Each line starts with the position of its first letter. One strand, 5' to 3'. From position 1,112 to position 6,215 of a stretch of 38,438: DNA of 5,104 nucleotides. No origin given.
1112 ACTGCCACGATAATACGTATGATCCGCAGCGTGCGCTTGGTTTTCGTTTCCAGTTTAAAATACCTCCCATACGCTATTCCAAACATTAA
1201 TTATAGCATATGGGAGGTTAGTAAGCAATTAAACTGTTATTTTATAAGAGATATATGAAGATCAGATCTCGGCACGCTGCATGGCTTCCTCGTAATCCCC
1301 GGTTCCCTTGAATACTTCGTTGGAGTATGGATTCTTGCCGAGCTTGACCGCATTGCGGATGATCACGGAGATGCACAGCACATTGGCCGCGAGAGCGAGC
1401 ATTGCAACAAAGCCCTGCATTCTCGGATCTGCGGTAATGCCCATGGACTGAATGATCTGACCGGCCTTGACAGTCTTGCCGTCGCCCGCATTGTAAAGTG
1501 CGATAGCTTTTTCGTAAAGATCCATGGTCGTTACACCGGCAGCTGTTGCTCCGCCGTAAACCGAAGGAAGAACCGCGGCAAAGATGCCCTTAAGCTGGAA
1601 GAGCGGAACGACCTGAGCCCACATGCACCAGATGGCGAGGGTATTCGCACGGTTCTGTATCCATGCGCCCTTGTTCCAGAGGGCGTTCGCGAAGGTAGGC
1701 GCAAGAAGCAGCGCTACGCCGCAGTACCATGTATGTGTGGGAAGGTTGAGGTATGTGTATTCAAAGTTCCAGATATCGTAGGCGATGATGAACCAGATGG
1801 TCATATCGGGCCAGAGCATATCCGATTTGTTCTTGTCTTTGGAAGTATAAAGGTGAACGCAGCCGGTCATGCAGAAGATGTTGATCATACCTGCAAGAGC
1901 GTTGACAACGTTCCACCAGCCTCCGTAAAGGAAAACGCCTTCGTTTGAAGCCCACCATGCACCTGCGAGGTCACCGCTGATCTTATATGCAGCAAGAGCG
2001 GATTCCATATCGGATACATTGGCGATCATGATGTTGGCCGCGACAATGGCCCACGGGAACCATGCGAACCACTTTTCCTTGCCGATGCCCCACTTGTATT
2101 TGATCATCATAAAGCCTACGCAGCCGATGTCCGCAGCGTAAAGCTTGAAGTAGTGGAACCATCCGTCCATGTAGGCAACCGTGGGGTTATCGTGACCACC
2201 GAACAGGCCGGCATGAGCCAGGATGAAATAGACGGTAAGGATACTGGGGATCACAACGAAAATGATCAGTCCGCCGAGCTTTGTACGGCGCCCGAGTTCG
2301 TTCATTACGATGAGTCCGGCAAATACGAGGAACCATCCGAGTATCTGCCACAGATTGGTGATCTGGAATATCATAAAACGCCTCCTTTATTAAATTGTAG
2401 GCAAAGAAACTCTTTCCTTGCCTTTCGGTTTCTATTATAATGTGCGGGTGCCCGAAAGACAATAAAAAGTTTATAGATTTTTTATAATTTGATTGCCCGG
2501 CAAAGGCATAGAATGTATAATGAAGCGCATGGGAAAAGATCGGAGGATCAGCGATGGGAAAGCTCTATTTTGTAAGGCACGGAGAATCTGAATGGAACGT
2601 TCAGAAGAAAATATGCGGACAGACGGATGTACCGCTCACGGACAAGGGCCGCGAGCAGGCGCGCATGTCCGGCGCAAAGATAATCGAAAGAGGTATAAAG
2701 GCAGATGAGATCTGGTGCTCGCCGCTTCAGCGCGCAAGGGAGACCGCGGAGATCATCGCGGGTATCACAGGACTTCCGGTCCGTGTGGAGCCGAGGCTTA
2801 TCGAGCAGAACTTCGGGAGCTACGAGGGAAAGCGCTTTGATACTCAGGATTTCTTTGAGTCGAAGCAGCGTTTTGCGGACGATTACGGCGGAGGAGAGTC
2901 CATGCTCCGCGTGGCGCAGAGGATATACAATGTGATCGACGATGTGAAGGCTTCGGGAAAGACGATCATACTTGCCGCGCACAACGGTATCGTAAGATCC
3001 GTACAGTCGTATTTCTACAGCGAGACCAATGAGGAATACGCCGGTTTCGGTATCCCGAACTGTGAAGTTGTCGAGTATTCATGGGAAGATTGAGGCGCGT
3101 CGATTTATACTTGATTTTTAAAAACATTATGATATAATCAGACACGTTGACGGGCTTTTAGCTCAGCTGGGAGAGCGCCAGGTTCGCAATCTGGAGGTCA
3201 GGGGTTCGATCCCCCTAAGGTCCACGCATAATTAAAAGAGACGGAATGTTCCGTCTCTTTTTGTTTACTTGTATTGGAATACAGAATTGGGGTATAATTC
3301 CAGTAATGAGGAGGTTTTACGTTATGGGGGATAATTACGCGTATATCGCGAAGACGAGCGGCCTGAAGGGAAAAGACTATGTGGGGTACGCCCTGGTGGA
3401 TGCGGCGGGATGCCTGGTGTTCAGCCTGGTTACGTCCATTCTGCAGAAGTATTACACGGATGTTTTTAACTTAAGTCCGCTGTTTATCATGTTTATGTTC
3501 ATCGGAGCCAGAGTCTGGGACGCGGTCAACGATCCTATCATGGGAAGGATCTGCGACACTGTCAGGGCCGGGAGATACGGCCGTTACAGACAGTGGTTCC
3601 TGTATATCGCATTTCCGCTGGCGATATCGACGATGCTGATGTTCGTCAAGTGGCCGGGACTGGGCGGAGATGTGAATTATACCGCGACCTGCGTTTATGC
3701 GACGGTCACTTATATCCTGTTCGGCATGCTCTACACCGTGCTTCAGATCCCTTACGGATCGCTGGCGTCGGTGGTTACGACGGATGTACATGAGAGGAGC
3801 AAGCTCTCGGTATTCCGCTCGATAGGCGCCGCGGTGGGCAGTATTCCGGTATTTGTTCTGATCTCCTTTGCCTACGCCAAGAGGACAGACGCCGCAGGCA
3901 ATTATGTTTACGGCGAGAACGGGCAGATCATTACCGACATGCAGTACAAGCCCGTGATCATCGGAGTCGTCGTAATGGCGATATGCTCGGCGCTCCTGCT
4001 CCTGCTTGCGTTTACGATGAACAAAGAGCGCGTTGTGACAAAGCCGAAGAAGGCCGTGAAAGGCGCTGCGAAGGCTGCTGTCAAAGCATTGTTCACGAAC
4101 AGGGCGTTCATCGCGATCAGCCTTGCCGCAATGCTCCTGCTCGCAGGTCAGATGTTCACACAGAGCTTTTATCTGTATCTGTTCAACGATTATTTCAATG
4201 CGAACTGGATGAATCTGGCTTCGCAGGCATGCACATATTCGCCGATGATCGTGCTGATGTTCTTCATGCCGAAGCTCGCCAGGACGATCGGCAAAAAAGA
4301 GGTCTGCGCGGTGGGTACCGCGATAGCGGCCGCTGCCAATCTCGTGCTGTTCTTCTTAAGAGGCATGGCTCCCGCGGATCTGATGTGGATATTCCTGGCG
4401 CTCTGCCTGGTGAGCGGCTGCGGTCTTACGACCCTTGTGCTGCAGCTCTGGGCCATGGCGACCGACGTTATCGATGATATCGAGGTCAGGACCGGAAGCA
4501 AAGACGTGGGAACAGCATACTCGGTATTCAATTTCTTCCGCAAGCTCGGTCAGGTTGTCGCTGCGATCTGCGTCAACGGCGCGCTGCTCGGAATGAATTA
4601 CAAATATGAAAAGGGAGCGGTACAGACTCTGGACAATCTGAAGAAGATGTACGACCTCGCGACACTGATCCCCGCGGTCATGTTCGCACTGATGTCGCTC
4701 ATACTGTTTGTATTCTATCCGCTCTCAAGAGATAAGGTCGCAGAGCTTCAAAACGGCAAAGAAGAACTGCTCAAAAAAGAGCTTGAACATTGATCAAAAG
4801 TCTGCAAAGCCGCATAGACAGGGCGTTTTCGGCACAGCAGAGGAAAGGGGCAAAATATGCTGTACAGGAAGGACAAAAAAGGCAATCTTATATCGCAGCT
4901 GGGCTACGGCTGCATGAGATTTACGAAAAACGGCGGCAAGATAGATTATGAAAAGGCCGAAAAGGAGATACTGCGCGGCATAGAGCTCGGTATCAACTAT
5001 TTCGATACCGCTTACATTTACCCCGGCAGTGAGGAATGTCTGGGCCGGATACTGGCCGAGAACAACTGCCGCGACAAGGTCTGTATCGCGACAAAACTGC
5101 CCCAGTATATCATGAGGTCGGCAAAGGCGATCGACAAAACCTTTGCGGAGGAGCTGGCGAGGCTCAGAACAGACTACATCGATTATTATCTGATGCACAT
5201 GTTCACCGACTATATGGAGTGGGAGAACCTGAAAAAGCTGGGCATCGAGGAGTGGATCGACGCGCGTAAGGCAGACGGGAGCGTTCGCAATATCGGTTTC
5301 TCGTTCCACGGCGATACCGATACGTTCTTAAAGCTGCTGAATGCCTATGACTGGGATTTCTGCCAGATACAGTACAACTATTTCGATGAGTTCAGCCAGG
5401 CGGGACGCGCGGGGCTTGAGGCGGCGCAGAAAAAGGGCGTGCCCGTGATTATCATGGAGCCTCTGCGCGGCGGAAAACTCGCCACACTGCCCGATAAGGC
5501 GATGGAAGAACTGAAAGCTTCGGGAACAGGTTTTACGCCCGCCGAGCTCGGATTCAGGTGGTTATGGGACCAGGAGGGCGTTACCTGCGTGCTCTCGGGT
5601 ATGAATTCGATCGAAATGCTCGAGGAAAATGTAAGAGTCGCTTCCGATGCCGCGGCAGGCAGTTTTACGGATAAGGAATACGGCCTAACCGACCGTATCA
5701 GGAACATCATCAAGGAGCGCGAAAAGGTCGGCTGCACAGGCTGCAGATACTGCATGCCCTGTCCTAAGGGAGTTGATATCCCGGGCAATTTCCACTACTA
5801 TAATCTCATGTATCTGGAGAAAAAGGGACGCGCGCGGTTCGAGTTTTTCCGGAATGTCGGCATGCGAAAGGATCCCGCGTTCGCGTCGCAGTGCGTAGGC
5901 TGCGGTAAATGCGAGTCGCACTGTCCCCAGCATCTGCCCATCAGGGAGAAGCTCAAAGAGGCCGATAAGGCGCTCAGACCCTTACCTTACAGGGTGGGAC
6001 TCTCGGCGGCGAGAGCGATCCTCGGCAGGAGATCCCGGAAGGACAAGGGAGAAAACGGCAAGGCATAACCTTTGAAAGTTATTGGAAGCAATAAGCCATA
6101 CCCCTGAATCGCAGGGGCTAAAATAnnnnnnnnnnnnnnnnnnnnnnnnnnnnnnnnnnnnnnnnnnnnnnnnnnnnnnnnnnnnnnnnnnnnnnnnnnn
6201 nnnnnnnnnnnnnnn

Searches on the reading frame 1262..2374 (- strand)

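Call 17: search_protein_families(library=pfam, proteins=[window:1262-2374:-], max_evalue=0.0001)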
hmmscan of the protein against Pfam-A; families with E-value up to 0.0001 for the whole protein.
window:1262-2374:- (370 aa): 1 family
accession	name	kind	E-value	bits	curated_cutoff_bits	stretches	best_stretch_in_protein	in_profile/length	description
PF18948.5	DUF5692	-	5.2e-124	413.8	27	1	6-367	3-304/304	Family of unknown function (DUF5692)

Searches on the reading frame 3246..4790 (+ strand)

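Call 17: search_protein_families(library=pfam, proteins=[window:3246-4790:+], max_evalue=0.0001)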
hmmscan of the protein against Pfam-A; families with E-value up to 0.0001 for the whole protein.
window:3246-4790:+ (515 aa): 2 families
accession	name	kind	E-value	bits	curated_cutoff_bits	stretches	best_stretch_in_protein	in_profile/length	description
PF13347.12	MFS_2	-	2.9e-69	234.1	27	1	48-495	2-427/427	MFS/sugar transport protein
PF07690.21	MFS_1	-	3e-16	59.7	33.4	1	238-439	155-346/347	Major Facilitator Superfamily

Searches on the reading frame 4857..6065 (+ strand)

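Call 17: search_protein_families(library=pfam, proteins=[window:4857-6065:+], max_evalue=0.0001)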
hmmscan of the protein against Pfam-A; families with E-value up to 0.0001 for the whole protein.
window:4857-6065:+ (403 aa): 6 families
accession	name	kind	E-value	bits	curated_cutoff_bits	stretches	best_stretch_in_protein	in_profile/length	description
PF00248.27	Aldo_ket_red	-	4.1e-37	128.3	24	1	15-262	2-274/291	Aldo/keto reductase family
PF13187.11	Fer4_9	-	8.3e-10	39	27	1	293-359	2-50/52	4Fe-4S dicluster domain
PF13534.11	Fer4_17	-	4.7e-08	33.9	22.2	1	293-360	2-60/61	4Fe-4S dicluster domain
PF13183.11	Fer4_8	-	1.2e-05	26.2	27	1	293-359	5-67/68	4Fe-4S dicluster domain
PF17179.9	Fer4_22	-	1.3e-05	26.4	27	0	321-359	56-94/95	4Fe-4S dicluster domain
PF13746.11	Fer4_18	-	1.7e-05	25.4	27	0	338-367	53-82/114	4Fe-4S dicluster domain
